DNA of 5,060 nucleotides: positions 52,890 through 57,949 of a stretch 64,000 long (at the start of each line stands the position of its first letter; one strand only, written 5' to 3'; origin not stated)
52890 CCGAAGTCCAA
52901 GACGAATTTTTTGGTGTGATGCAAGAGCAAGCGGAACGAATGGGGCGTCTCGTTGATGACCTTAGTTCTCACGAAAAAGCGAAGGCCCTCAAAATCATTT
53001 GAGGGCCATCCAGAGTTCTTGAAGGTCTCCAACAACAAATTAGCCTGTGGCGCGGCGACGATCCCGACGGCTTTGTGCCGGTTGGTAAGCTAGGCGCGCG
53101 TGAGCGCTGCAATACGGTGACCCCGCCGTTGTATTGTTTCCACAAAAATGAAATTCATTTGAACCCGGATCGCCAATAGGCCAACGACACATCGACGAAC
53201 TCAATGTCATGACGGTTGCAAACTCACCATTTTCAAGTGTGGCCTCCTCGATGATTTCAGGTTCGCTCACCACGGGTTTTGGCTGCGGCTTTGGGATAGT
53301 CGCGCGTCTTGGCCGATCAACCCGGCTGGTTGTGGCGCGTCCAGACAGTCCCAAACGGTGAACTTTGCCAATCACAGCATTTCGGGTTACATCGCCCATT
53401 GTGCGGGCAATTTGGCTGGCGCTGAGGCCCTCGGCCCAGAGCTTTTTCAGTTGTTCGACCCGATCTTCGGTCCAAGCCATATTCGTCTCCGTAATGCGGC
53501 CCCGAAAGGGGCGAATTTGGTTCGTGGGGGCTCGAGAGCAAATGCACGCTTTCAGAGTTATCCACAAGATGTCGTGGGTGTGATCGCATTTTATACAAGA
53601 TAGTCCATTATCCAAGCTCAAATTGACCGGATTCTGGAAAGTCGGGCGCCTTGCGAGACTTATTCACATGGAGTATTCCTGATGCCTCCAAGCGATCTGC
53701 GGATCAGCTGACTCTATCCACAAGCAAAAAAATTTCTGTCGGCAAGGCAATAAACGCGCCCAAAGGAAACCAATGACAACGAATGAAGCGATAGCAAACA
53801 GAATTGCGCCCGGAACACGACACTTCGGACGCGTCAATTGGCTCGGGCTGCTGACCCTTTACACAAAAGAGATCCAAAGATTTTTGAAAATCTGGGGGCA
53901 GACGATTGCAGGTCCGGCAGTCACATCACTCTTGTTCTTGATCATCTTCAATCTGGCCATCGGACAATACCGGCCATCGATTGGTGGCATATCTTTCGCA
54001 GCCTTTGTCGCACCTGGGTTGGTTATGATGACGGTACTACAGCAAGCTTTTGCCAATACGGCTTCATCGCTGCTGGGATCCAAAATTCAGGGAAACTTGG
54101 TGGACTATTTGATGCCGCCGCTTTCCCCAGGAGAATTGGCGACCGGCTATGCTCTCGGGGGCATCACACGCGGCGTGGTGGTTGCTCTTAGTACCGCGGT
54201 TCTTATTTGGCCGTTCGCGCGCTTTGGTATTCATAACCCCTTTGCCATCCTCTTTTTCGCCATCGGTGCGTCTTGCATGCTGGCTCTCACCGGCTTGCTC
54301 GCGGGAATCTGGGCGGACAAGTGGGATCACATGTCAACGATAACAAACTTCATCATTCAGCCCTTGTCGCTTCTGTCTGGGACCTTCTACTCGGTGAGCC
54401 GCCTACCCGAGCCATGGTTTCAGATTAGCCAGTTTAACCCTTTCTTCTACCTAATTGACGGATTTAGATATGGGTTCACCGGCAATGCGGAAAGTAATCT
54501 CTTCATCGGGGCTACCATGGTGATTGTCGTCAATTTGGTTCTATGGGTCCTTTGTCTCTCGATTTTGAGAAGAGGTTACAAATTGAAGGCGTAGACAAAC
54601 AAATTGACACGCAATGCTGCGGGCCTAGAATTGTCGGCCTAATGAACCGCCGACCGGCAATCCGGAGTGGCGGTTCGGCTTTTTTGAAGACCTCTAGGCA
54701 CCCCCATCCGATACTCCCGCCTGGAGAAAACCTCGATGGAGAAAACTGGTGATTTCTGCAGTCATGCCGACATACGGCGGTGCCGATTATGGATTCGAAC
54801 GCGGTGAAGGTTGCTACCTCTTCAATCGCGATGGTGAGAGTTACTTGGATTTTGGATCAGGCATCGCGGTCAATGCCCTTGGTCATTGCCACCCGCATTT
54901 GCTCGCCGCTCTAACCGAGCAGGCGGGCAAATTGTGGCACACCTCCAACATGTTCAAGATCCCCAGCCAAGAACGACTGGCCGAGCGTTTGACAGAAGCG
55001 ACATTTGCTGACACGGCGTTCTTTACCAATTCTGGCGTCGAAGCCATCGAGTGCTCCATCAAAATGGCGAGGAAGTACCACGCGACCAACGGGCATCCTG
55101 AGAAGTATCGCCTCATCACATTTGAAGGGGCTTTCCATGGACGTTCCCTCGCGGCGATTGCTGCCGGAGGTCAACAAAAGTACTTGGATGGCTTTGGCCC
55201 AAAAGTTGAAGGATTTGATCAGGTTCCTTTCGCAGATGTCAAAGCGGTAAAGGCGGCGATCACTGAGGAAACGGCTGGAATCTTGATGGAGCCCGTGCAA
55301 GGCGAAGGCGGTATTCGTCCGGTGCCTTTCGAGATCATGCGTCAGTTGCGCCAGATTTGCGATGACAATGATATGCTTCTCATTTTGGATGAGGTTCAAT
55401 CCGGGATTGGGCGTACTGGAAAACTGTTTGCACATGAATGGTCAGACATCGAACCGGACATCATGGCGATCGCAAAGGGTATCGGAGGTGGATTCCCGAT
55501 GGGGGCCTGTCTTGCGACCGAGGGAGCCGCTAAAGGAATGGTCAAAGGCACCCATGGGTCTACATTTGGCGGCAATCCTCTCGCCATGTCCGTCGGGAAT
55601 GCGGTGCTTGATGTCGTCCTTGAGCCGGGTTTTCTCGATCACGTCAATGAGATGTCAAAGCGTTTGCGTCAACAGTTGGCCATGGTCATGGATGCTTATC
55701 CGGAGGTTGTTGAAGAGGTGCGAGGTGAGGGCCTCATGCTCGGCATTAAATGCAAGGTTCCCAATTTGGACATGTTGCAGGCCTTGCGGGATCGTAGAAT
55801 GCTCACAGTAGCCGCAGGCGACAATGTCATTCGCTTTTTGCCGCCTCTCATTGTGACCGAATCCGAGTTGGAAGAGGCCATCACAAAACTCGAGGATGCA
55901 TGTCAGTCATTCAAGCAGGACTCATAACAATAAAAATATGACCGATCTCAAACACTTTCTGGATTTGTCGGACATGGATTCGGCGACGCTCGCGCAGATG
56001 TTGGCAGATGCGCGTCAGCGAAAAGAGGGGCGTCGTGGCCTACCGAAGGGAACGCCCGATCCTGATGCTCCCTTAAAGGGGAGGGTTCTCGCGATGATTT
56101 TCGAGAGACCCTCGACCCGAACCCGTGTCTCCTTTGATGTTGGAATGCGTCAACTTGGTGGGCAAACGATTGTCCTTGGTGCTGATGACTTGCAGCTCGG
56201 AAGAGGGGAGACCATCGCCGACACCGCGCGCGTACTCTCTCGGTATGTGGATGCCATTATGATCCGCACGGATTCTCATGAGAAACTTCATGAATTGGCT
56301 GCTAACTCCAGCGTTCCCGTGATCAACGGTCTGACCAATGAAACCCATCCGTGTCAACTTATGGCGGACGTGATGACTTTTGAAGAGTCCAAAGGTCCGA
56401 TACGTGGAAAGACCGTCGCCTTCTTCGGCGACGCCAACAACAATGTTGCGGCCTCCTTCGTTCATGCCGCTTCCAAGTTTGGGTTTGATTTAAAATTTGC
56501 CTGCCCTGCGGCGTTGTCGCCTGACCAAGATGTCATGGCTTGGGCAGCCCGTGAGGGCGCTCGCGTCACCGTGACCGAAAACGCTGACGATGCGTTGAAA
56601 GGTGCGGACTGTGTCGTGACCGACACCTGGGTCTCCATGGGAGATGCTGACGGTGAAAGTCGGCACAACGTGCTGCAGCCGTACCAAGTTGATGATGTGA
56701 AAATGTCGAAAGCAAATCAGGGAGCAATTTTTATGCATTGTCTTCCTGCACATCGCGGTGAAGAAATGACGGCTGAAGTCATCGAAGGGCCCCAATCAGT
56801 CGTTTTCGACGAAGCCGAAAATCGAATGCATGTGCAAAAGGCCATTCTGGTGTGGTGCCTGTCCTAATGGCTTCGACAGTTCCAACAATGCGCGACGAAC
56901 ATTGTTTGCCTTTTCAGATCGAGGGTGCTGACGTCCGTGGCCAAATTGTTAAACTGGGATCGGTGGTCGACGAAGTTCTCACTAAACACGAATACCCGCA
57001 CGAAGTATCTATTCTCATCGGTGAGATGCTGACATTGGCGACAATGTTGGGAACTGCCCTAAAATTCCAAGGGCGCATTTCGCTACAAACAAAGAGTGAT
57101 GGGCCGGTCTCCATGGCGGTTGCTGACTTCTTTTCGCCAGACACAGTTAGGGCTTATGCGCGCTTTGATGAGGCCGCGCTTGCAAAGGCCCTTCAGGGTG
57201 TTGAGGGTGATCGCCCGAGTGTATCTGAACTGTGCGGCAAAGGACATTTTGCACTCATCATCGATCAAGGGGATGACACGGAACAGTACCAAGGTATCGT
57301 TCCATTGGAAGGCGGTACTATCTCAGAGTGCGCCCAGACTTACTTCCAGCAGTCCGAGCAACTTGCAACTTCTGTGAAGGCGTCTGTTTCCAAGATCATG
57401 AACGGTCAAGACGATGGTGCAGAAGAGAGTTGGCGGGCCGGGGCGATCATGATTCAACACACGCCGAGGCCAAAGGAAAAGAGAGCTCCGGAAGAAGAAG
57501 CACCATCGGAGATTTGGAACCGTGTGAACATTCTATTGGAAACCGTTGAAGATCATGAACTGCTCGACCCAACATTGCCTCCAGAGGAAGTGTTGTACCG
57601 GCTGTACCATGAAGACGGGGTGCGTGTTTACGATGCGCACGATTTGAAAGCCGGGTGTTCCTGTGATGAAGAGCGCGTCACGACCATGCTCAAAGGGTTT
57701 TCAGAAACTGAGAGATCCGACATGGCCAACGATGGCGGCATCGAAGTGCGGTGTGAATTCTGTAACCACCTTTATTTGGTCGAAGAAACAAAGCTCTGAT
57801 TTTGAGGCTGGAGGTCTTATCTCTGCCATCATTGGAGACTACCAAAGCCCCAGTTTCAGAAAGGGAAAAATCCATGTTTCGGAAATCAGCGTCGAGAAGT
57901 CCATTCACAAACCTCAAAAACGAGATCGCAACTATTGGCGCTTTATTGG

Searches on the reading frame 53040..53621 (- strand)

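Call 57: search_protein_families(library=pfam, proteins=[window:53040-53621:-], max_evalue=0.00001)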
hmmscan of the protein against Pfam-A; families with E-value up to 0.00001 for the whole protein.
window:53040-53621:- (193 aa): 1 family
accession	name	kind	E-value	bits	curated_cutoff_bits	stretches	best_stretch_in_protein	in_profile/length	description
PF07750.17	GcrA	-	4.4e-49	167.3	26.9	1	48-187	1-153/155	GcrA cell cycle regulator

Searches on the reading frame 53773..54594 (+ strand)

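Call 57: search_protein_families(library=pfam, proteins=[window:53773-54594:+], max_evalue=0.00001)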
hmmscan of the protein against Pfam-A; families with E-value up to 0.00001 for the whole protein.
window:53773-54594:+ (273 aa): 2 families
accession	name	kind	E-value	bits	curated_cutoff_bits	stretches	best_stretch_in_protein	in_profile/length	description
PF01061.29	ABC2_membrane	-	9.5e-28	97.6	26.9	1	27-235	4-210/211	ABC-2 type transporter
PF12698.13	ABC2_membrane_3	-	6.5e-08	32.5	31.6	1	74-253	159-336/347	ABC-2 family transporter protein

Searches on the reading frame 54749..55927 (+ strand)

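Call 57: search_protein_families(library=pfam, proteins=[window:54749-55927:+], max_evalue=0.00001)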
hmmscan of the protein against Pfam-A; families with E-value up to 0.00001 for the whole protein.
window:54749-55927:+ (392 aa): 1 family
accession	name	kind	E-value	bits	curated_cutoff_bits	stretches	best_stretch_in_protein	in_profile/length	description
PF00202.27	Aminotran_3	-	2e-116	389.5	30.5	1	16-384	13-402/403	Aminotransferase class-III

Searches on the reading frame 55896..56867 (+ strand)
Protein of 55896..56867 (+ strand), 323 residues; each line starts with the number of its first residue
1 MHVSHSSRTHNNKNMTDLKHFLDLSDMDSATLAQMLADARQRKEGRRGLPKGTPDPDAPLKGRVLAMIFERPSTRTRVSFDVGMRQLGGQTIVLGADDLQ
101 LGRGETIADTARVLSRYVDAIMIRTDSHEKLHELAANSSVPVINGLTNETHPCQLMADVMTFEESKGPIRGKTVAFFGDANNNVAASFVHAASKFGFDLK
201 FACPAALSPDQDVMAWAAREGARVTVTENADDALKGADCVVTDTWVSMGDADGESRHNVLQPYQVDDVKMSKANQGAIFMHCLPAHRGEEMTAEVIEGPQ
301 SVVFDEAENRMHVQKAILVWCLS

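Call 57: search_protein_families(library=pfam, proteins=[window:55896-56867:+], max_evalue=0.00001)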
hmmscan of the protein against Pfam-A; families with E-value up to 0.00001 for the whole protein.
window:55896-56867:+ (323 aa): 2 families
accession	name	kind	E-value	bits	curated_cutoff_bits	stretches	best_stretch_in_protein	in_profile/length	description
PF00185.30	OTCace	-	3.5e-54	183.6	29.4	1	171-321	2-157/157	Aspartate/ornithine carbamoyltransferase, Asp/Orn binding domain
PF02729.26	OTCace_N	-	4.5e-49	166.8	29.9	1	19-164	1-148/148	Aspartate/ornithine carbamoyltransferase, carbamoyl-P binding domain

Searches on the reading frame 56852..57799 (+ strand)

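Call 57: search_protein_families(library=pfam, proteins=[window:56852-57799:+], max_evalue=0.00001)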
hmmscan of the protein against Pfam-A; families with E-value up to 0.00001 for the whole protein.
window:56852-57799:+ (315 aa): 1 family
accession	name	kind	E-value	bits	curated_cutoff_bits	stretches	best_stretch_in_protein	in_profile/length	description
PF01430.24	HSP33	-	4.7e-70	236.6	21.4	1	18-309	3-271/273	Hsp33 protein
